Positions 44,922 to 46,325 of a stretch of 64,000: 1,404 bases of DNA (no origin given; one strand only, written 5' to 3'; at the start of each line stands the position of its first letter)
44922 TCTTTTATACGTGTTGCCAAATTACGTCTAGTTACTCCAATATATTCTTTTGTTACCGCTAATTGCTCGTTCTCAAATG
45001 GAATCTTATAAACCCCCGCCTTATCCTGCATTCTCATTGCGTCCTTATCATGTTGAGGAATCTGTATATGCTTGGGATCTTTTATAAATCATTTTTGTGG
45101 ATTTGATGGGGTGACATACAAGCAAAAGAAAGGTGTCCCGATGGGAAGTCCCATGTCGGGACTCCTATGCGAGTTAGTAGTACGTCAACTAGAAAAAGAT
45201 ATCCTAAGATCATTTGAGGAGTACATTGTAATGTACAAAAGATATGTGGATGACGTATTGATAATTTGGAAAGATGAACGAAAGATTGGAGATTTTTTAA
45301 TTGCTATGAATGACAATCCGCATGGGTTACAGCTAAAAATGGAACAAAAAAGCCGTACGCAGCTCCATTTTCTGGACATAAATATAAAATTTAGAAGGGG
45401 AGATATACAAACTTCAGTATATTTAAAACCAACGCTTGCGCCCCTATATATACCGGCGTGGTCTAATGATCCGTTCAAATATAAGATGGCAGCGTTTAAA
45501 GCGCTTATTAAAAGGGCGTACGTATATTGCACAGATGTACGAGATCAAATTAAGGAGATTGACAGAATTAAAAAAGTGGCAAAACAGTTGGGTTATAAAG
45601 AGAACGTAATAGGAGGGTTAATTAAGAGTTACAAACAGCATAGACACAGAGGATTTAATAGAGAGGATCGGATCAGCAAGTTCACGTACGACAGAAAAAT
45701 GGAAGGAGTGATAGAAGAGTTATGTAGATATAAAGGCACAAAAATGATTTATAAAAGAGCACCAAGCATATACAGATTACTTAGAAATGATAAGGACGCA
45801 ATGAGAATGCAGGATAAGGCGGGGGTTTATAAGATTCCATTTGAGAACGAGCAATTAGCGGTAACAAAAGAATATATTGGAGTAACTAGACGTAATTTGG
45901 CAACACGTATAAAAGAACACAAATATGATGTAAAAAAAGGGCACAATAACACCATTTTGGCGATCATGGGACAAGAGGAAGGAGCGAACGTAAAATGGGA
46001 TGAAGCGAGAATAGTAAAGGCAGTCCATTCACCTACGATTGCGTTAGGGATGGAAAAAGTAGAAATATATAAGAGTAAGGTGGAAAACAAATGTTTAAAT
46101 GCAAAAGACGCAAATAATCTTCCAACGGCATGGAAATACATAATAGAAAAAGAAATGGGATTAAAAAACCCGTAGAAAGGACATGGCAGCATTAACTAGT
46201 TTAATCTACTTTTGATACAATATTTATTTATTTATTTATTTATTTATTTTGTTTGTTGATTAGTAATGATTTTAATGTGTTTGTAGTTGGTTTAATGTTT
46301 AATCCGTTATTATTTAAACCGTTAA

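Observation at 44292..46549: Penelope-like element inserted as a head-to-head composite with 49-bp perfect flanking duplications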

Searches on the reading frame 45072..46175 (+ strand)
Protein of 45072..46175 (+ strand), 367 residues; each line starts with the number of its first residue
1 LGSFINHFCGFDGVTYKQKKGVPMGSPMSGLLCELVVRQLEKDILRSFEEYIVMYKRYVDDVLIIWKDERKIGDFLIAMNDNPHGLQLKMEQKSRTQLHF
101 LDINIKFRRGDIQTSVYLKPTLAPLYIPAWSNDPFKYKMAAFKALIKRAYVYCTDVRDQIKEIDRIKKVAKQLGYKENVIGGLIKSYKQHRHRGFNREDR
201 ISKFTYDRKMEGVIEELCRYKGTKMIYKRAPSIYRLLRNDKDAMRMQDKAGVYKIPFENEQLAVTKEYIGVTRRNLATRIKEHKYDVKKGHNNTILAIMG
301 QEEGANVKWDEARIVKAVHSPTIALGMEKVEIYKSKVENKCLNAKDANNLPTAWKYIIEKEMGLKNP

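Call 4: search_protein_families(library=pfam, proteins=[window:45072-46175:+], max_evalue=0.1)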
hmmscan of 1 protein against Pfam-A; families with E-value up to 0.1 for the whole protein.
window:45072-46175:+ (367 aa): 1 family
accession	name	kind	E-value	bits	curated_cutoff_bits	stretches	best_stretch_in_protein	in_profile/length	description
PF00078.32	RVT_1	-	6.9e-08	32.9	29.6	1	15-81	112-175/205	Reverse transcriptase (RNA-dependent DNA polymerase)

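Call 8: find_homologous_proteins(query=window:45072-46175:+)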
Query window:45072-46175:+ (367 aa): 74 proteins with E <= 0.001 among 1104 candidates.
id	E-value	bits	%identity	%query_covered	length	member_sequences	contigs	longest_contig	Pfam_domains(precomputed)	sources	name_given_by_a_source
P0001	4.9e-173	594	70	98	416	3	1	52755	PF00078.33,PF26215.1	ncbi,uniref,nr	ncbi:uncharacterized protein LOC111614906 [Centruroides sculpturatus]|uniref:uncharacterized protein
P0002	2.0e-172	592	70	97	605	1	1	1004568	PF00078.33,PF26215.1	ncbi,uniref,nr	ncbi:uncharacterized protein LOC111638620 [Centruroides sculpturatus]|uniref:uncharacterized protein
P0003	1.4e-169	582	98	72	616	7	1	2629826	PF00078.33,PF26215.1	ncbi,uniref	ncbi:uncharacterized protein [Centruroides vittatus]|uniref:uncharacterized protein n=1 Tax=Centruro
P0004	4.9e-143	495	97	62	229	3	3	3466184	PF26215.1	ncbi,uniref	ncbi:uncharacterized protein [Centruroides vittatus]|uniref:uncharacterized protein n=1 Tax=Centruro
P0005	3.1e-135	469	61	93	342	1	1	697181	PF26215.1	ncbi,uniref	ncbi:uncharacterized protein [Centruroides vittatus]|uniref:uncharacterized protein n=1 Tax=Centruro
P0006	3.1e-132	459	55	96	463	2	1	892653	PF00078.33,PF26215.1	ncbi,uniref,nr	ncbi:uncharacterized protein LOC111618776 [Centruroides sculpturatus]|uniref:uncharacterized protein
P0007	8.9e-130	451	54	95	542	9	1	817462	PF00078.33,PF26215.1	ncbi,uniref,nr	ncbi:uncharacterized protein LOC111620245 [Centruroides sculpturatus]|uniref:uncharacterized protein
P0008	2.1e-129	450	55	96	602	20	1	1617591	PF00078.33,PF28514.1,PF26215.1,PF00680.26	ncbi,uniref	ncbi:uncharacterized protein [Centruroides vittatus]|uniref:uncharacterized protein n=1 Tax=Centruro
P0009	8.3e-129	448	55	96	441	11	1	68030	PF00078.33,PF26215.1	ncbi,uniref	ncbi:uncharacterized protein [Centruroides vittatus]|uniref:uncharacterized protein n=2 Tax=Centruro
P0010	8.7e-129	448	54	96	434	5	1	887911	PF00078.33,PF26215.1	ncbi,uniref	ncbi:uncharacterized protein [Centruroides vittatus]|uniref:uncharacterized protein n=1 Tax=Centruro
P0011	4.4e-128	446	56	98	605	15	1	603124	PF00078.33,PF28514.1,PF26215.1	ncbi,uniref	ncbi:uncharacterized protein [Centruroides vittatus]|uniref:uncharacterized protein n=1 Tax=Centruro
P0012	7.3e-128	445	55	96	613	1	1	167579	PF00078.33,PF26215.1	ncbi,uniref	ncbi:uncharacterized protein [Centruroides vittatus]|uniref:uncharacterized protein n=1 Tax=Centruro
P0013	1.7e-127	444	52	99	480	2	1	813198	PF00078.33,PF26215.1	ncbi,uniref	ncbi:uncharacterized protein [Centruroides vittatus]|uniref:uncharacterized protein n=1 Tax=Centruro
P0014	2.8e-127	443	55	96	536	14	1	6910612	PF00078.33,PF26215.1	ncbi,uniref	ncbi:uncharacterized protein [Centruroides vittatus]|uniref:uncharacterized protein n=1 Tax=Centruro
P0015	4.5e-127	443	54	96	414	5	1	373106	PF00078.33,PF26215.1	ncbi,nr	ncbi:uncharacterized protein LOC111634972 [Centruroides sculpturatus]|nr:uncharacterized protein LOC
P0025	4.7e-115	403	49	96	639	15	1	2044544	PF00078.33,PF26215.1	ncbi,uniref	ncbi:uncharacterized protein [Centruroides vittatus]|uniref:uncharacterized protein n=1 Tax=Centruro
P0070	3.8e-14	71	27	72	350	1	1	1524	PF00078.33,PF01541.31,PF26215.1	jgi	-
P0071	5.4e-14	71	24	89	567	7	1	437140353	PF00078.33,PF28514.1,PF26215.1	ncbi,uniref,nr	ncbi:uncharacterized protein LOC129743207 [Uranotaenia lowii]|uniref:uncharacterized protein LOC1297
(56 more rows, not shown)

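Call 19: find_encoding_contigs(protein=P0003, flank=6000, max_places=6)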
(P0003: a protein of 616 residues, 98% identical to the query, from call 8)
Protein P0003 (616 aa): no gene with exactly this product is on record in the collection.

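Call 20: find_encoding_contigs(protein=P0004, flank=6000, max_places=6)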
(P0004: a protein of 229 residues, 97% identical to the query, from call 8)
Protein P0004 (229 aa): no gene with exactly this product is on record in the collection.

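Call 22: search_protein_families(library=pfam, proteins=[P0025, P0002, P0070, P0071], max_evalue=1)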
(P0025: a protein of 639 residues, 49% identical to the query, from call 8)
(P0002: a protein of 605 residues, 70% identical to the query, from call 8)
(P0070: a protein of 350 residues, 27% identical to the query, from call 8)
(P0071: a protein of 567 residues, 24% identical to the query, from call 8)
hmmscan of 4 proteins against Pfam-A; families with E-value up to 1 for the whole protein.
P0025 (639 aa): 7 families
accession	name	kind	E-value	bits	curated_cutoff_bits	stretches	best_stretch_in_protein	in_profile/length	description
PF00078.32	RVT_1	-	2.4e-14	54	29.6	1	161-356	1-187/205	Reverse transcriptase (RNA-dependent DNA polymerase)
PF00680.25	RdRP_1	-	0.023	13.9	23.9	1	240-357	248-369/450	Viral RNA-dependent RNA polymerase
PF07727.20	RVT_2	-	0.027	14.5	31.6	0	353-444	68-156/244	Reverse transcriptase (RNA-dependent DNA polymerase)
PF13384.12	HTH_23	-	0.045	14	24.6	1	430-452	19-41/50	Homeodomain-like domain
PF08295.17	Sin3_corepress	-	0.053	14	25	1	43-104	4-61/98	Sin3 family co-repressor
PF12728.13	HTH_17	-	0.13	13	27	0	431-450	4-23/51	Helix-turn-helix domain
PF13551.12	HTH_29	-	0.16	12.5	28.1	1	427-454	10-38/64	Winged helix-turn helix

P0002 (605 aa): 2 families
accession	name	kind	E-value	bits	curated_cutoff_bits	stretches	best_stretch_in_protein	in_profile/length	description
PF00078.32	RVT_1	-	7.8e-11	42.5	29.6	1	135-329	2-185/205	Reverse transcriptase (RNA-dependent DNA polymerase)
PF13551.12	HTH_29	-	0.16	12.5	28.1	1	398-437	8-54/64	Winged helix-turn helix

P0070 (350 aa): 4 families
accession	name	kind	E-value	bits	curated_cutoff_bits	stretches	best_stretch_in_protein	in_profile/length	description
PF00078.32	RVT_1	-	2.9e-06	27.6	29.6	1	1-70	121-186/205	Reverse transcriptase (RNA-dependent DNA polymerase)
PF01541.30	GIY-YIG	-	6.5e-06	26.8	22.6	1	242-313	2-72/78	GIY-YIG catalytic domain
PF23053.1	UBA_N4BP1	-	0.0098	16.1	27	1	139-168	1-30/45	N4BP1, UBA-like domain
PF14127.11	DUF4294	-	0.037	14.4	27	1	165-212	50-97/155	Domain of unknown function (DUF4294)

P0071 (567 aa): 2 families
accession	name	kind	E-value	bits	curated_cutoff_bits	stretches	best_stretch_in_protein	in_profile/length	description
PF00078.32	RVT_1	-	4.8e-10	39.9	29.6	1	63-262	1-187/205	Reverse transcriptase (RNA-dependent DNA polymerase)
PF01541.30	GIY-YIG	-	5.4e-05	23.9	22.6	1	427-506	3-70/78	GIY-YIG catalytic domain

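Call 23: find_encoding_contigs(protein=P0002, flank=5000, max_places=4)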
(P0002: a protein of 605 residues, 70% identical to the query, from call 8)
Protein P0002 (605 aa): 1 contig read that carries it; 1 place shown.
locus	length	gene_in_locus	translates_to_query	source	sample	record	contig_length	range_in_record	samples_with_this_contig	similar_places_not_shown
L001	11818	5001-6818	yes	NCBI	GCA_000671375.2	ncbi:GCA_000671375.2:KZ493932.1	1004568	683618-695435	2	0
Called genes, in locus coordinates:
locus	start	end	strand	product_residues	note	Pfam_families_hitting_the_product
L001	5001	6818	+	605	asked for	PF00078:RVT_1, PF26215:HTH_animal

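Call 38: find_encoding_contigs(protein=P0001, flank=4000, max_places=4)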
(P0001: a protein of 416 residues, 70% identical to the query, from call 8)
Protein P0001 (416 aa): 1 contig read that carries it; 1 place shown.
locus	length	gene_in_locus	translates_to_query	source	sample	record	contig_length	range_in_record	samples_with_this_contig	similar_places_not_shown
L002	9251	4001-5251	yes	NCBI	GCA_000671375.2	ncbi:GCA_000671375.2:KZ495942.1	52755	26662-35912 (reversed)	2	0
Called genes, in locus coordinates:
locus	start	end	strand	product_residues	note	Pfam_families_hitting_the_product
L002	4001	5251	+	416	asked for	PF00078:RVT_1, PF26215:HTH_animal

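Call 39: find_encoding_contigs(protein=P0006, flank=4000, max_places=4)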
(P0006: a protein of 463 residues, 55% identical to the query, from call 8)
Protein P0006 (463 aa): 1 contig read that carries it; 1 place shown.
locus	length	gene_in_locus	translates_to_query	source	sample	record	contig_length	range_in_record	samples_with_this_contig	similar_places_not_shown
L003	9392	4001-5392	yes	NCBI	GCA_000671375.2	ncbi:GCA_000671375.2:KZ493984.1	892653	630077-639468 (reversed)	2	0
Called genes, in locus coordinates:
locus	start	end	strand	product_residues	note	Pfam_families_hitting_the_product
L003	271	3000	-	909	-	-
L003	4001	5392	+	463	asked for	PF00078:RVT_1, PF26215:HTH_animal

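Call 40: find_encoding_contigs(protein=P0007, flank=4000, max_places=4)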
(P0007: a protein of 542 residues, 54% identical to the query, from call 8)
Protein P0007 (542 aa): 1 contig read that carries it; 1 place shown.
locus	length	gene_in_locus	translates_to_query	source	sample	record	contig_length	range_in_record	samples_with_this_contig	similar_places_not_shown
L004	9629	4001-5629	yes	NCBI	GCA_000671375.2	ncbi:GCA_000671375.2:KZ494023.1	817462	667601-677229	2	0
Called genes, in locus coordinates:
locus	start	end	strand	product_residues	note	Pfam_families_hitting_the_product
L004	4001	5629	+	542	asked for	PF00078:RVT_1, PF26215:HTH_animal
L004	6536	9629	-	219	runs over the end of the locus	PF13489:Methyltransf_23, PF02353:CMAS (weak), PF01209:Ubie_methyltran (weak), PF01728:FtsJ (faint), PF13847:Methyltransf_31, PF08241:Methyltransf_11, PF08242:Methyltransf_12, PF13649:Methyltransf_25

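Call 80: search_protein_representatives(alignment_id=A4)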
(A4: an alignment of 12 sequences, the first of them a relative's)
Query: 12 sequences, 603 profile positions. Proteins with E-value up to 0.001 (for the whole library): 34289; up to 1e-10: 13952; up to 1e-30: 2528. The best 150 are listed.
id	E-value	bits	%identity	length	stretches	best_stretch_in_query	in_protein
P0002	2.4e-296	1000.8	-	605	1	4-601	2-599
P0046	3.6e-228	775.6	-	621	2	2-436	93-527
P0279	1.8e-200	684.1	-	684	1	3-599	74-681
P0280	3.3e-199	679.9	-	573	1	2-492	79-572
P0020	1.5e-186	638.2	-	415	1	190-601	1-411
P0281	3.9e-186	636.8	-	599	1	2-596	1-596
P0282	7.3e-181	619.4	-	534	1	76-601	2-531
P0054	1.8e-172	591.7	-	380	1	67-441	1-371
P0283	9.5e-164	562.8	-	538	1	67-600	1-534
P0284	1.0e-140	486.7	-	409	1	195-597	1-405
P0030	1.5e-135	469.7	-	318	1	291-601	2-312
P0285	2.8e-134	465.5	-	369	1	104-465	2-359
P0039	4.1e-129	448.5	-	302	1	167-468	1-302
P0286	5.1e-128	444.8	-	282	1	262-542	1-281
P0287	9.9e-120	417.5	-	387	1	2-315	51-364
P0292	3.9e-105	369.3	-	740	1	3-600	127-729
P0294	2.3e-103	363.4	-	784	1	2-600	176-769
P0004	9.9e-95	334.9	-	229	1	377-601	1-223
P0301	6.5e-93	328.9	-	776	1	2-597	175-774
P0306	2.9e-87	310.2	-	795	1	3-597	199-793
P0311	9.2e-82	292.1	-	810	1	30-583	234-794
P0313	5.0e-81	289.6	-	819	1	27-592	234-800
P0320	2.5e-78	280.7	-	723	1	2-572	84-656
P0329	1.6e-76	274.8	-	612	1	1-580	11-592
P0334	8.9e-76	272.3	-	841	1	2-600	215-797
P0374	1.6e-71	258.3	-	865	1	32-601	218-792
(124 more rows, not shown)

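Call 82: list_cluster_members(proteins=[P0279, P0292, P0294, P0301, P0306, P0281, P0320, P0329])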
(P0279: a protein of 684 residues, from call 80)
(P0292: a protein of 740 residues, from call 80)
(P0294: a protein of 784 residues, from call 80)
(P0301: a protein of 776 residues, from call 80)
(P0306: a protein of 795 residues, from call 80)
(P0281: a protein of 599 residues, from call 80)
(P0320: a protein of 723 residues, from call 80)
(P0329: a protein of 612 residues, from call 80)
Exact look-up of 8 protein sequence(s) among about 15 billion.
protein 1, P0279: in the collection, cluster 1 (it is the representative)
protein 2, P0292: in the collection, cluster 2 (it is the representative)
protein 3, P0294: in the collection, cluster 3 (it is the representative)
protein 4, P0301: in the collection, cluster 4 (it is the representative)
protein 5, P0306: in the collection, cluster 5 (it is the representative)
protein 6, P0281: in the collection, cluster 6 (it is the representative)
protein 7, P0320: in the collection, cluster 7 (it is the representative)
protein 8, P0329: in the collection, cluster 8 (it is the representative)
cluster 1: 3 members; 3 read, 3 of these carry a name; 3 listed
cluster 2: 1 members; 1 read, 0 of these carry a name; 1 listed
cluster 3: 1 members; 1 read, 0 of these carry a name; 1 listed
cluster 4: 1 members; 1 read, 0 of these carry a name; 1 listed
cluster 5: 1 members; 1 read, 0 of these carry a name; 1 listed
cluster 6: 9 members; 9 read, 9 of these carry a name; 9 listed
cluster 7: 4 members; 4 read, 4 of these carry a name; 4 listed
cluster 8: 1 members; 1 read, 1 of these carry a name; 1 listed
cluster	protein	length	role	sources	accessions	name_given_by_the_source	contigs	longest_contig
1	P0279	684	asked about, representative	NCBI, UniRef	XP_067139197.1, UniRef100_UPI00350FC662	uncharacterized protein [Centruroides vittatus] | uncharacterized protein n=1 Tax=Centruroides vittatus TaxID=120091 RepID=UPI00350FC662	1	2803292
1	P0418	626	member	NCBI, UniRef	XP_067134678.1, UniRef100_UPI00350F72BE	uncharacterized protein [Centruroides vittatus] | uncharacterized protein n=1 Tax=Centruroides vittatus TaxID=120091 RepID=UPI00350F72BE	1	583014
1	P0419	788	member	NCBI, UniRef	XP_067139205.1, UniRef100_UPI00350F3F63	uncharacterized protein [Centruroides vittatus] | uncharacterized protein n=1 Tax=Centruroides vittatus TaxID=120091 RepID=UPI00350F3F63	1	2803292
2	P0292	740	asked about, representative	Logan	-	-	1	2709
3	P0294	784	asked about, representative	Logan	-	-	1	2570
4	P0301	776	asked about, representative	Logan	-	-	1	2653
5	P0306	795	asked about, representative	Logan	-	-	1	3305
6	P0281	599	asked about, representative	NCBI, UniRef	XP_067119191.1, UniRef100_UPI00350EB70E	uncharacterized protein [Centruroides vittatus] | uncharacterized protein n=1 Tax=Centruroides vittatus TaxID=120091 RepID=UPI00350EB70E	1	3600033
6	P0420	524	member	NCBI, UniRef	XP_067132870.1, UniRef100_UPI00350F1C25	uncharacterized protein [Centruroides vittatus] | uncharacterized protein n=1 Tax=Centruroides vittatus TaxID=120091 RepID=UPI00350F1C25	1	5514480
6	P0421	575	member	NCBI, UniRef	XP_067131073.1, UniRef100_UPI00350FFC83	uncharacterized protein [Centruroides vittatus] | uncharacterized protein n=1 Tax=Centruroides vittatus TaxID=120091 RepID=UPI00350FFC83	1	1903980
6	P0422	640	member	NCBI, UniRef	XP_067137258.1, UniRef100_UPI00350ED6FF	uncharacterized protein [Centruroides vittatus] | uncharacterized protein n=1 Tax=Centruroides vittatus TaxID=120091 RepID=UPI00350ED6FF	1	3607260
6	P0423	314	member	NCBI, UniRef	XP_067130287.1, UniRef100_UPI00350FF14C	uncharacterized protein [Centruroides vittatus] | uncharacterized protein n=1 Tax=Centruroides vittatus TaxID=120091 RepID=UPI00350FF14C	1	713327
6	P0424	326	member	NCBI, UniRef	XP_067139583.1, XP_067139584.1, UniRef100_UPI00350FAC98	uncharacterized protein [Centruroides vittatus] | uncharacterized protein n=1 Tax=Centruroides vittatus TaxID=120091 RepID=UPI00350FAC98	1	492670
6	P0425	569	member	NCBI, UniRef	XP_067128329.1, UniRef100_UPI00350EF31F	uncharacterized protein [Centruroides vittatus] | uncharacterized protein n=1 Tax=Centruroides vittatus TaxID=120091 RepID=UPI00350EF31F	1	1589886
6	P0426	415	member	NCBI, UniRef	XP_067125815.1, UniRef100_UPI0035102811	uncharacterized protein [Centruroides vittatus] | uncharacterized protein n=1 Tax=Centruroides vittatus TaxID=120091 RepID=UPI0035102811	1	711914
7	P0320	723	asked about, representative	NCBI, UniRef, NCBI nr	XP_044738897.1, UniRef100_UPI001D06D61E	uncharacterized protein LOC123300392 [Chrysoperla carnea] | uncharacterized protein LOC123300392 n=1 Tax=Chrysoperla carnea TaxID=189513 ...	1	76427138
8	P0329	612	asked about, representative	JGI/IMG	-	hypothetical protein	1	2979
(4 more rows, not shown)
